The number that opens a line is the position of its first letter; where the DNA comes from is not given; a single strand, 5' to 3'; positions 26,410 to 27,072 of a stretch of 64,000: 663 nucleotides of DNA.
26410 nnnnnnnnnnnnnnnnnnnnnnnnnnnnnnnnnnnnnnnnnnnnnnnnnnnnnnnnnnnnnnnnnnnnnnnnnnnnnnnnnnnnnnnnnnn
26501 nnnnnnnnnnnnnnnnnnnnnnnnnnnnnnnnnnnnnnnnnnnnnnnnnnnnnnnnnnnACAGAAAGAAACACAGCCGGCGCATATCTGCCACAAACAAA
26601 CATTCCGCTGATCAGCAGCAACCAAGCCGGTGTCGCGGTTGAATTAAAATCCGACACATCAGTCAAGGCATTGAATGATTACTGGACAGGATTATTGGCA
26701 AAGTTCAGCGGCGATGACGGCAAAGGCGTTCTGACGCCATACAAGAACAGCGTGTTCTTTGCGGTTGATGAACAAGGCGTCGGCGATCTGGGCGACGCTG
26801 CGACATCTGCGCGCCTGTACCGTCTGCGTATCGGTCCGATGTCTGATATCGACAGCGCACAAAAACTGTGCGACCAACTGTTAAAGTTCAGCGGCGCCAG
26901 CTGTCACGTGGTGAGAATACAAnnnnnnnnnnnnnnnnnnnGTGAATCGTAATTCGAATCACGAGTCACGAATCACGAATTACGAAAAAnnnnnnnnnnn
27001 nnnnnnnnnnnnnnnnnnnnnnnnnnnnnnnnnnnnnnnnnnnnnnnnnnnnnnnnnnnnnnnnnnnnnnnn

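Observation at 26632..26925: VirB9 fused to a C-terminal SPOR (septal peptidoglycan-binding) domain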

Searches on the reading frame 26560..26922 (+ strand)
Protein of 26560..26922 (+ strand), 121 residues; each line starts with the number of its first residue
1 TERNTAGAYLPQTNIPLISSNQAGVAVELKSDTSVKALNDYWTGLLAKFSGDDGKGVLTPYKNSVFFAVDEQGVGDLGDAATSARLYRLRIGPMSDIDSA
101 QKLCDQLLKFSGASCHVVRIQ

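Call 3: search_protein_families(library=pfam, proteins=[window:26632-26922:+], max_evalue=1)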
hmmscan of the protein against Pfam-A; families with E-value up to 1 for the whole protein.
window:26632-26922:+ (97 aa): 1 family
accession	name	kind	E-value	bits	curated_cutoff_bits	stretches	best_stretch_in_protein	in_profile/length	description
PF05036.18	SPOR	-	4.5e-05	24.1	21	1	61-94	42-75/76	SPOR domain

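Call 4: search_protein_families(library=ncbifam, proteins=[window:26632-26922:+], max_evalue=1)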
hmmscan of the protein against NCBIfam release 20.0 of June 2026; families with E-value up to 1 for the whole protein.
window:26632-26922:+ (97 aa): 0 families

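Call 14: find_homologous_proteins(query=window:26560-26922:+, max_evalue=0.01)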
Query window:26560-26922:+ (121 aa): 73 proteins with E <= 0.01 among 83 candidates.
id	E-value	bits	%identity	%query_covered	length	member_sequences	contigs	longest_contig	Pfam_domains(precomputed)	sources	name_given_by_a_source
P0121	2.7e-64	233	87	100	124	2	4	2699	-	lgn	-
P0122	1.5e-63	230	87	100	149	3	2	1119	-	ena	-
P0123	1.7e-63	230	88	100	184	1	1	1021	-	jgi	jgi:hypothetical protein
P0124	1.9e-63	230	87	100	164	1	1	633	-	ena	-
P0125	4.7e-63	229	87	100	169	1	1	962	-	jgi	jgi:hypothetical protein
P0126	2.1e-62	226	85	100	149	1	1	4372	-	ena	-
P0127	4.5e-62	225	85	100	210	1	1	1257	-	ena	-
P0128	1.6e-61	224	83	100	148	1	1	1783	-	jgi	jgi:hypothetical protein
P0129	3.0e-61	223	85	100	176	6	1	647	-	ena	-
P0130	4.3e-61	222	84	100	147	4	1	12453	PF05036.19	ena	-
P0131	9.7e-61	221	86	98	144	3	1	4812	-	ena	-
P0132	1.7e-60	220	85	98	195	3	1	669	-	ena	-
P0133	2.4e-60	220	84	100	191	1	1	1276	-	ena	-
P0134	3.0e-60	219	84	100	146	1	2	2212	PF05036.19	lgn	-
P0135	3.5e-60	219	84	98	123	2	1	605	PF05036.19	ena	-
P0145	7.4e-58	212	80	100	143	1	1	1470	PF05036.19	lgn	-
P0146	1.6e-57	211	79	99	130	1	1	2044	PF05036.19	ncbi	ncbi:MAG: SPOR domain-containing protein, partial [Alphaproteobacteria bacterium]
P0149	8.3e-57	208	79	100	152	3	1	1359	PF05036.19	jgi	jgi:hypothetical protein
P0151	1.5e-56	208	80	98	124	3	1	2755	PF05036.19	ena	-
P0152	2.1e-56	207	78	99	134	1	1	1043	PF05036.19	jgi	jgi:hypothetical protein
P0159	2.0e-54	201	76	99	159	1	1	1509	PF05036.19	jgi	-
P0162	5.0e-54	199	74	99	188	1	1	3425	PF05036.19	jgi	jgi:hypothetical protein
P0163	6.7e-54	199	75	100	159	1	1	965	PF05036.19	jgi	-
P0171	1.4e-49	185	72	99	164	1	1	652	PF05036.19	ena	-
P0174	4.4e-48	180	69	98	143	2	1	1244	PF05036.19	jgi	jgi:hypothetical protein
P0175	2.1e-46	175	88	77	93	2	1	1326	PF05036.19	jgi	jgi:hypothetical protein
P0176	7.4e-45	170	67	100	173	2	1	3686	PF05036.19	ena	-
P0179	4.7e-39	151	71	80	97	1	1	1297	PF05036.19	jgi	-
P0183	1.8e-34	136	81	64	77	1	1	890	PF05036.19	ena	-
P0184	1.7e-30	124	75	63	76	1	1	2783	PF05036.19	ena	-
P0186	7.0e-30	122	75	63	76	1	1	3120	PF05036.19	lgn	-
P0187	2.4e-29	120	74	64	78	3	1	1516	PF05036.19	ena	-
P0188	4.3e-29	119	84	56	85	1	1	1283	PF05036.19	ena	-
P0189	7.2e-27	112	83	55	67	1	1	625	PF05036.19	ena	-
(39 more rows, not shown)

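Call 17: search_solved_structures(query=A1, max_evalue=10, show_alignments=3)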
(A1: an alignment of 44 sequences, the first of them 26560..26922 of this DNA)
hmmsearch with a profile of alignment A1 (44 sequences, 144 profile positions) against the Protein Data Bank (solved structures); distinct sequences matched with E-value up to 10: 3.
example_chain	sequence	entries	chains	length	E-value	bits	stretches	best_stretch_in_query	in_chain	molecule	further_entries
6vbq_H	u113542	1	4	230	0.13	15.5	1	45-140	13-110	DH822 heavy chain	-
8dtr_A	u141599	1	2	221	0.2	14.9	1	45-133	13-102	COV30-14 heavy chain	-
6vz6_A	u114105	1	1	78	0.81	12.9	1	60-102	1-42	Cytochrome b5-domain protein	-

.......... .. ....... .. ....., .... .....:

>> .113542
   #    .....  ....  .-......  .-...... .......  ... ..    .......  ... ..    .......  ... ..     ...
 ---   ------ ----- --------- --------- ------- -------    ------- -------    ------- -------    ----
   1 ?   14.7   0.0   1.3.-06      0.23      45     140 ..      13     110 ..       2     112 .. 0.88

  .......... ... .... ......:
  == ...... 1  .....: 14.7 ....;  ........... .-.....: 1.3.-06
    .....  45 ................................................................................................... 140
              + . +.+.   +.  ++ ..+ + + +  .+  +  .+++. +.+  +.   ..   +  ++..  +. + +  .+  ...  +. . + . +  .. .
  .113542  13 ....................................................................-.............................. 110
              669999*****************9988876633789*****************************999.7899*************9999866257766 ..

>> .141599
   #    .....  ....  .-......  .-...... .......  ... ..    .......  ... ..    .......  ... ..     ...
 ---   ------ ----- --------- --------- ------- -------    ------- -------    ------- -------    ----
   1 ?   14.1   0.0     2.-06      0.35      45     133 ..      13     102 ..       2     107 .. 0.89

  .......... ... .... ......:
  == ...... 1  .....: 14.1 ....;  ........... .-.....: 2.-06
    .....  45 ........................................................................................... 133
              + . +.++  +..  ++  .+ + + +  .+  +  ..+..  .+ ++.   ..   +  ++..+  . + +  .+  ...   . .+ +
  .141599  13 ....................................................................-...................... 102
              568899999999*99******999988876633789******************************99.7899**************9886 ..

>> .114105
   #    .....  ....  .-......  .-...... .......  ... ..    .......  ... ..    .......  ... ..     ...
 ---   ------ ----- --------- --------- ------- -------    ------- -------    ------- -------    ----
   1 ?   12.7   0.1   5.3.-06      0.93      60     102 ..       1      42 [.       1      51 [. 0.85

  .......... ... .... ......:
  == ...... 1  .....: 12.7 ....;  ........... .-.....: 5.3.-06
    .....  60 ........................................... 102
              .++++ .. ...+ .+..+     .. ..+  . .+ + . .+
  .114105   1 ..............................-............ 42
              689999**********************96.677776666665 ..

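Call 20: search_protein_families(library=pfam, alignment_id=A1, max_evalue=0.01)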
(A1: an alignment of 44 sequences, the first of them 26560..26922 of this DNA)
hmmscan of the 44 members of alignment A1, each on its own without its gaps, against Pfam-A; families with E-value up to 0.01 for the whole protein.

A. member 1, window:26560-26922:+ (121 aa): 1 family
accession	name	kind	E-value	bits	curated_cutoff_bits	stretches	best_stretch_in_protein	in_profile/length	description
PF05036.18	SPOR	-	6.8e-05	23.6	21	1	85-118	42-75/76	SPOR domain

B. families by the number of members that match (of 44 scanned): 1 family
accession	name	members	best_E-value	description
PF05036.18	SPOR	44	6.7e-07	SPOR domain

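Call 27: predict_structure(alignment_id=A1)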
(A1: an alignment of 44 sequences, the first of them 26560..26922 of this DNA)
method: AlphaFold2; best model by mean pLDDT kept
length: 121 residues; sequences in the alignment: 44
mean_pLDDT: 70.7   pTM: 0.61
mean pLDDT of the five models: 70.7, 70.5, 68.6, 67.9, 64.2
residues with pLDDT >= 90: 0; 70-90: 73; 50-70: 21; < 50: 27
segments of 3 or more residues with pLDDT < 50: 1-15, 72-82
pLDDT, mean of each block of 10 residues (from residue 1): 40 50 78 85 84 73 81 46 70 85 82 75 62
secondary structure, 60 per line:
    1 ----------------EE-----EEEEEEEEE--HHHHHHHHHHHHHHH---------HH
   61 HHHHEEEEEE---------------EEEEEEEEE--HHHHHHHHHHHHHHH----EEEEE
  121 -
elements in order: E24-32 H35-49 H59-64 E65-70 E86-94 H97-111 E116-120

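Call 29: search_protein_representatives(alignment_id=A1)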
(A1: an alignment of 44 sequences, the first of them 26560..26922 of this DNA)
Query: 44 sequences, 144 profile positions. Proteins with E-value up to 0.001 (for the whole library): 62; up to 1e-10: 15; up to 1e-30: 6. The best 62 are listed.
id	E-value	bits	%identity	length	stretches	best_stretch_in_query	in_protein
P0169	3.6e-73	260.6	-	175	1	1-144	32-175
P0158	3.7e-69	247.5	-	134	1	14-144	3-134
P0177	1.4e-60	219.7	-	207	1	11-144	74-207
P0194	3.1e-59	215.4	-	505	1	10-144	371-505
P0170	4.9e-55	201.7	-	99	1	46-144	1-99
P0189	2.0e-31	125.2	-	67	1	79-144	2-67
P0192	8.8e-28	113.4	-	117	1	83-144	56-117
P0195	4.9e-25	104.5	-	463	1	20-141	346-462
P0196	7.5e-25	103.9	-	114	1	85-144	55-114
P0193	9.0e-25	103.6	-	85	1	8-73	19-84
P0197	1.1e-16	77.3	-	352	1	13-144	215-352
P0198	7.1e-15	71.5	-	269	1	17-144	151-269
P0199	9.0e-15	71.2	-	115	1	23-144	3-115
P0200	2.6e-11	60.0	-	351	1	27-144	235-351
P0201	6.2e-11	58.7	-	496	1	27-141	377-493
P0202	1.4e-10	57.6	-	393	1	20-144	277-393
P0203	1.5e-10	57.5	-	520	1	14-144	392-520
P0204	2.4e-09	53.6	-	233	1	27-143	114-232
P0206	2.1e-07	47.3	-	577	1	33-144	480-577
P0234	2.2e-04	37.5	-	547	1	41-144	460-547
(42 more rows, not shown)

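Call 30: search_protein_families(library=pfam, proteins=[P0194, P0195, P0197, P0198, P0200, P0201, P0202, P0203, P0204, P0206], max_evalue=0.01)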
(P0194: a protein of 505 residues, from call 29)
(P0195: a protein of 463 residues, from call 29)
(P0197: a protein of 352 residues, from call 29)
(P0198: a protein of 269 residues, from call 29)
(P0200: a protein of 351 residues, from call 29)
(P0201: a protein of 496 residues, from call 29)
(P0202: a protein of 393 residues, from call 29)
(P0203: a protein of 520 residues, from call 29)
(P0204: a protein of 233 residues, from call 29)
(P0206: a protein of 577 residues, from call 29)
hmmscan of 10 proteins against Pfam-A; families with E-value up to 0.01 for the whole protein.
P0194 (505 aa): 2 families
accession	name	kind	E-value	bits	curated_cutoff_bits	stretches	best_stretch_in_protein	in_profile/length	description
PF03524.21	CagX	-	1.8e-21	77.3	34.2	1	48-290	5-197/198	Conjugal transfer protein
PF05036.18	SPOR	-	0.00042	21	21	1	469-499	42-73/76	SPOR domain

P0195 (463 aa): 2 families
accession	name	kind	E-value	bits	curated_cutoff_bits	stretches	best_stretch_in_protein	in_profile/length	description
PF03524.21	CagX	-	1.1e-17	64.9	34.2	1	55-296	4-197/198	Conjugal transfer protein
PF05036.18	SPOR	-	0.00018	22.2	21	1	422-453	35-69/76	SPOR domain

P0197 (352 aa): 2 families
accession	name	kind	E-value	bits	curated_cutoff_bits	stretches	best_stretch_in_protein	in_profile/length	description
PF03524.21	CagX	-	4.1e-06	27.2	34.2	1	47-131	123-197/198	Conjugal transfer protein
PF05036.18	SPOR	-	0.00082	20.1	21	1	314-350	39-76/76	SPOR domain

P0198 (269 aa): 1 family
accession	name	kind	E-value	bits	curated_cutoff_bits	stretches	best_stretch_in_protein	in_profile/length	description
PF05036.18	SPOR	-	5.7e-06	27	21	1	231-267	39-76/76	SPOR domain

P0200 (351 aa): 1 family
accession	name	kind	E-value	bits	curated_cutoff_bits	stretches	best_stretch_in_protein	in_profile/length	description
PF03524.21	CagX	-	2.6e-09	37.6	34.2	1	9-173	76-197/198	Conjugal transfer protein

P0201 (496 aa): 1 family
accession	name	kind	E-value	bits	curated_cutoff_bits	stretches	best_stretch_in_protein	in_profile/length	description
PF03524.21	CagX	-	1.7e-14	54.6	34.2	1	56-287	5-197/198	Conjugal transfer protein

P0202 (393 aa): 2 families
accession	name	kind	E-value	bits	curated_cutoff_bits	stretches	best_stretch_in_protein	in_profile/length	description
PF03524.21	CagX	-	1.4e-07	32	34.2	1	2-186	65-196/198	Conjugal transfer protein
PF05036.18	SPOR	-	3.5e-06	27.7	21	1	355-391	39-76/76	SPOR domain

P0203 (520 aa): 1 family
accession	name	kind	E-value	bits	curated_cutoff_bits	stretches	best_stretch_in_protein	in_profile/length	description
PF03524.21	CagX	-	3.8e-17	63.2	34.2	1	61-311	5-197/198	Conjugal transfer protein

P0204 (233 aa): 0 families

P0206 (577 aa): 2 families
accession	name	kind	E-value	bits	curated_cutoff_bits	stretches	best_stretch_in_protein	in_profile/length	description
PF03524.21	CagX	-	1.6e-12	48.1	34.2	1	84-348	4-195/198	Conjugal transfer protein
PF05036.18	SPOR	-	0.00026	21.7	21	1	531-575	34-76/76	SPOR domain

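Call 31: fold_search(model_id=the predicted structure, library=pdb)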
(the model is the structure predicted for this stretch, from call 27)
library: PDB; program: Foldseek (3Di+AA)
matches with E <= 10: 989; with E <= 0.001: 2
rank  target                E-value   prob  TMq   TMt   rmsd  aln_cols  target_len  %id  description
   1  6i09_A                4.9e-04  1.00  0.45  0.65   4.4        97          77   18  Crystal structure of RlpA SPOR domain from Pseudomonas aeruginosa in complex with denuded glycan obtained by soaking (released 2019-11-13)
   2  6i05                  6.8e-04  1.00  0.45  0.67   4.4        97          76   18  Crystal structure of RlpA SPOR domain from Pseudomonas aeruginosa (released 2019-11-13)
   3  1x60_MODEL_1_A        4.2e-03  0.99  0.40  0.56   5.4       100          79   21  Solution structure of the peptidoglycan binding domain of B. subtilis cell wall lytic enzyme CwlC (released 2005-08-09)
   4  6ztg_MODEL_1_A        1.0e-02  0.98  0.42  0.29   9.0       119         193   13  Spor protein DedD (released 2020-11-11)
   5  6bwq_B                1.0e-02  0.84  0.31  0.28   6.1       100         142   12  LarC2, the C-terminal domain of a cyclometallase involved in the synthesis of the NPN cofactor of lactate racemase, in (released 2018-06-20)
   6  7mn2_MODEL_1_A        1.6e-02  0.87  0.36  0.44   6.9       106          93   11  Rules for designing protein fold switches and their implications for the folding code (released 2022-05-18)
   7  1fjg_J                1.6e-02  0.63  0.29  0.34  10.2       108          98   10  STRUCTURE OF THE THERMUS THERMOPHILUS 30S RIBOSOMAL SUBUNIT IN COMPLEX WITH THE ANTIBIOTICS STREPTOMYCIN, SPECTINOMYCI (released 2000-09-25)
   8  6nuk_A                2.3e-02  0.47  0.29  0.33  16.1       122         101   12  De novo designed protein Ferredog-Diesel (released 2019-06-12)
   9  4blg_B                2.5e-02  0.94  0.39  0.40   6.1       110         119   15  Crystal structure of MHV-68 Latency-associated nuclear antigen (LANA) C-terminal DNA binding domain (released 2013-10-30)
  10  3bgu_A                2.5e-02  0.47  0.29  0.31   7.6       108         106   15  Crystal structure of a dimeric ferredoxin-like protein of unknown function (tfu_0763) from thermobifida fusca yx at 1. (released 2007-12-11)
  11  9v21_sw               2.7e-02  0.54  0.30  0.34  10.4       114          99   10  Cryo- EM structure of 75S ribosome with P- tRNA from Entamoeba histolytica (released 2025-10-08)
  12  1sc6_D                2.8e-02  0.85  0.37  0.14   7.8       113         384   14  Crystal Structure of W139G D-3-Phosphoglycerate dehydrogenase complexed with NAD+ (released 2005-02-22)
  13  4ozn_C                3.0e-02  0.38  0.29  0.31  10.1       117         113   13  GlnK2 from Haloferax mediterranei complexed with ATP (released 2014-07-02)
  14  2bvz                  3.2e-02  0.60  0.32  0.37   8.1       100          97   17  Mutant of the Ribosomal Protein S6 (released 2005-10-26)
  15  6y57_SU               3.2e-02  0.51  0.32  0.36  10.5       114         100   10  Structure of human ribosome in hybrid-PRE state (released 2020-04-15)
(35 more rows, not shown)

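Call 40: list_cluster_members(proteins=[P0195, P0201, P0203, P0206, P0197, P0200, P0202, P0198, P0204, P0194])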
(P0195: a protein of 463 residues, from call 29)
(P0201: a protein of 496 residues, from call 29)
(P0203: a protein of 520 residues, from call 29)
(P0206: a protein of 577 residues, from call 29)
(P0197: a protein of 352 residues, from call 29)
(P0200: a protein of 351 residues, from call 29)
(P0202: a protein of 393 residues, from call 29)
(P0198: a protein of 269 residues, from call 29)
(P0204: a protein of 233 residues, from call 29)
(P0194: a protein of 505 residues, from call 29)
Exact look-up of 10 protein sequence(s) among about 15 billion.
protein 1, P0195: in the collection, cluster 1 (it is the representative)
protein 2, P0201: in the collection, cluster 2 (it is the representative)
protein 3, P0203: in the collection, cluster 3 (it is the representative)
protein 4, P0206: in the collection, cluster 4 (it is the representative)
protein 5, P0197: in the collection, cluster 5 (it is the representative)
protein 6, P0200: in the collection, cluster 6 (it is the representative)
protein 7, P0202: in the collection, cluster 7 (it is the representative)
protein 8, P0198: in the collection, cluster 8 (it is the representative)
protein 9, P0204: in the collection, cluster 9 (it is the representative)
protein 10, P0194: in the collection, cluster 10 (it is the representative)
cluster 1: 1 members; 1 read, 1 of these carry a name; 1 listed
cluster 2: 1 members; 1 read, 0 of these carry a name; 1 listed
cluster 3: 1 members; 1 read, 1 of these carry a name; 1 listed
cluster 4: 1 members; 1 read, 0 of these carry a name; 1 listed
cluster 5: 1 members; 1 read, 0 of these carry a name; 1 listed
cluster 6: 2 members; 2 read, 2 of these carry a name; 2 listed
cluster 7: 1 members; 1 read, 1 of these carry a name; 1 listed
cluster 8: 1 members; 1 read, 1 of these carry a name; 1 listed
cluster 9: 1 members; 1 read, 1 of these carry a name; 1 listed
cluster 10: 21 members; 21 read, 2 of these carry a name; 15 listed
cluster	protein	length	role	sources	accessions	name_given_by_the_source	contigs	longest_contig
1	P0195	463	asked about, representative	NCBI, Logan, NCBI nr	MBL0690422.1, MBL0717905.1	MAG: TrbG/VirB9 family P-type conjugative transfer protein [Alphaproteobacteria bacterium] | TrbG/VirB9 family P-type conjugative transfer protein [Alphaproteobacteria bacterium]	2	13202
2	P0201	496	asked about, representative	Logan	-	-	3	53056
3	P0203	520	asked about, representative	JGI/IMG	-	hypothetical protein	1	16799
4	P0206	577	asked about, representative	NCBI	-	-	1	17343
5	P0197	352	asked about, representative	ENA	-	-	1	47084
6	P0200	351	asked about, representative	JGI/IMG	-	hypothetical protein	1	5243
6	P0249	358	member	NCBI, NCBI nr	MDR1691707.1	MAG: TrbG/VirB9 family P-type conjugative transfer protein, partial [Rickettsiales ... | TrbG/VirB9 family P-type conjugative transfer protein [Rickettsiales bacterium]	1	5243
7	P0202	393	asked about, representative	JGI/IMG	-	hypothetical protein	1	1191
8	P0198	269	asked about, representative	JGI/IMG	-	hypothetical protein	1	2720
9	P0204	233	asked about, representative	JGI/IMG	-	hypothetical protein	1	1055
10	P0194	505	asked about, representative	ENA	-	-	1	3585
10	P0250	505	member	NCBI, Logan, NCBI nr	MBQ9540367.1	MAG: TrbG/VirB9 family P-type conjugative transfer protein [Alphaproteobacteria bacterium] | TrbG/VirB9 family P-type conjugative transfer protein [Alphaproteobacteria bacterium]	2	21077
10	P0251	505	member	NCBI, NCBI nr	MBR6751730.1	MAG: TrbG/VirB9 family P-type conjugative transfer protein [Alphaproteobacteria bacterium] | TrbG/VirB9 family P-type conjugative transfer protein [Alphaproteobacteria bacterium]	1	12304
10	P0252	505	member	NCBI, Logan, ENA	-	-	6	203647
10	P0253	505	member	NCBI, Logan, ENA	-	-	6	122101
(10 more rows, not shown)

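Call 42: search_protein_families(library=pfam, alignment_id=A3, max_evalue=0.001)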
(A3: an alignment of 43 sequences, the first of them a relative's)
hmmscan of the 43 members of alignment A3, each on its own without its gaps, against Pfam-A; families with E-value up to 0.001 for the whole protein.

A. member 1, P0205 (590 aa): 6 families
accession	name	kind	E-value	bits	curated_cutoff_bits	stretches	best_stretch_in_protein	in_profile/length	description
PF05036.18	SPOR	-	4.9e-34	116.9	21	3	508-586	3-74/76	SPOR domain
PF14559.12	TPR_19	-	4.2e-15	56.3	25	2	170-219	4-53/68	Tetratricopeptide repeat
PF13432.12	TPR_16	-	1.2e-11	45.3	32.7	3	127-191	4-65/65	Tetratricopeptide repeat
PF13428.12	TPR_14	-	1.9e-09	37.7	23.5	0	53-91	5-43/44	Tetratricopeptide repeat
PF13424.12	TPR_12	-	2.8e-06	27.9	30.1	1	121-185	4-73/77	Tetratricopeptide repeat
PF07719.23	TPR_2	-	7.3e-06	26.2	27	0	161-190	5-34/34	Tetratricopeptide repeat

B. families by the number of members that match (of 43 scanned): 25 families
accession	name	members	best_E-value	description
PF05036.18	SPOR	40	2.5e-34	SPOR domain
PF03524.21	CagX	3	2.2e-14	Conjugal transfer protein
PF07719.23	TPR_2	2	5.5e-21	Tetratricopeptide repeat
PF14559.12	TPR_19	2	1.7e-16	Tetratricopeptide repeat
PF13428.12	TPR_14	2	2.5e-13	Tetratricopeptide repeat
PF13424.12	TPR_12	2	2.5e-13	Tetratricopeptide repeat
PF13432.12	TPR_16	2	4.8e-12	Tetratricopeptide repeat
PF12796.13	Ank_2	1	5.9e-28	Ankyrin repeats (3 copies)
PF00023.36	Ank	1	1.8e-26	Ankyrin repeat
PF13637.12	Ank_4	1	1.7e-22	Ankyrin repeats (many copies)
PF13606.12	Ank_3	1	5.1e-19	Ankyrin repeat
PF13857.12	Ank_5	1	1.4e-18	Ankyrin repeats (many copies)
PF00515.34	TPR_1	1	6.1e-18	Tetratricopeptide repeat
PF13181.12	TPR_8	1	3.3e-14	Tetratricopeptide repeat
PF04972.22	BON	1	1.5e-13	BON domain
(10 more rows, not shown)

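Call 65: find_encoding_contigs(protein=P0201, flank=10000, max_places=2)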
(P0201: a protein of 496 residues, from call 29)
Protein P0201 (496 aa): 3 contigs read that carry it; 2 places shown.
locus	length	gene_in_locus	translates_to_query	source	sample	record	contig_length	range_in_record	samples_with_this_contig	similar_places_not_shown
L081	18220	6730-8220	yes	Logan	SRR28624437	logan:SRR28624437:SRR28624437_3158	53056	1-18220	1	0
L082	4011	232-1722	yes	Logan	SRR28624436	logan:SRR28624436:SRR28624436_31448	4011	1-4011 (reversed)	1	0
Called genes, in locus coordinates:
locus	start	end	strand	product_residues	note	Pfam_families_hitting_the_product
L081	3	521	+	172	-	?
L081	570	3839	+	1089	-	-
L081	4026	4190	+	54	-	-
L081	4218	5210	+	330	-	-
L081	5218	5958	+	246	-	-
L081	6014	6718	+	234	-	PF04335:VirB8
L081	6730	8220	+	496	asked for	PF03524:CagX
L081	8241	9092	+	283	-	-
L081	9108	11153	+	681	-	PF03743:TrbI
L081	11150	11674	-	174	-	PF01252:Peptidase_A8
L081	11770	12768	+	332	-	PF00989:PAS, PF08448:PAS_4 (weak), PF13426:PAS_9, PF00990:GGDEF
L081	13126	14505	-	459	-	PF02233:PNTB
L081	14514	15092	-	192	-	PF12769:PNTB_4TM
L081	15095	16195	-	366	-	PF05222:AlaDh_PNT_N, PF02826:2-Hacid_dh_C (faint), PF01262:AlaDh_PNT_C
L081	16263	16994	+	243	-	PF01728:FtsJ (weak), PF05175:MTS, PF02384:N6_Mtase (weak), PF13847:Methyltransf_31, PF08241:Methyltransf_11 (faint), PF13649:Methyltransf_25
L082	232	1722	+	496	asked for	PF03524:CagX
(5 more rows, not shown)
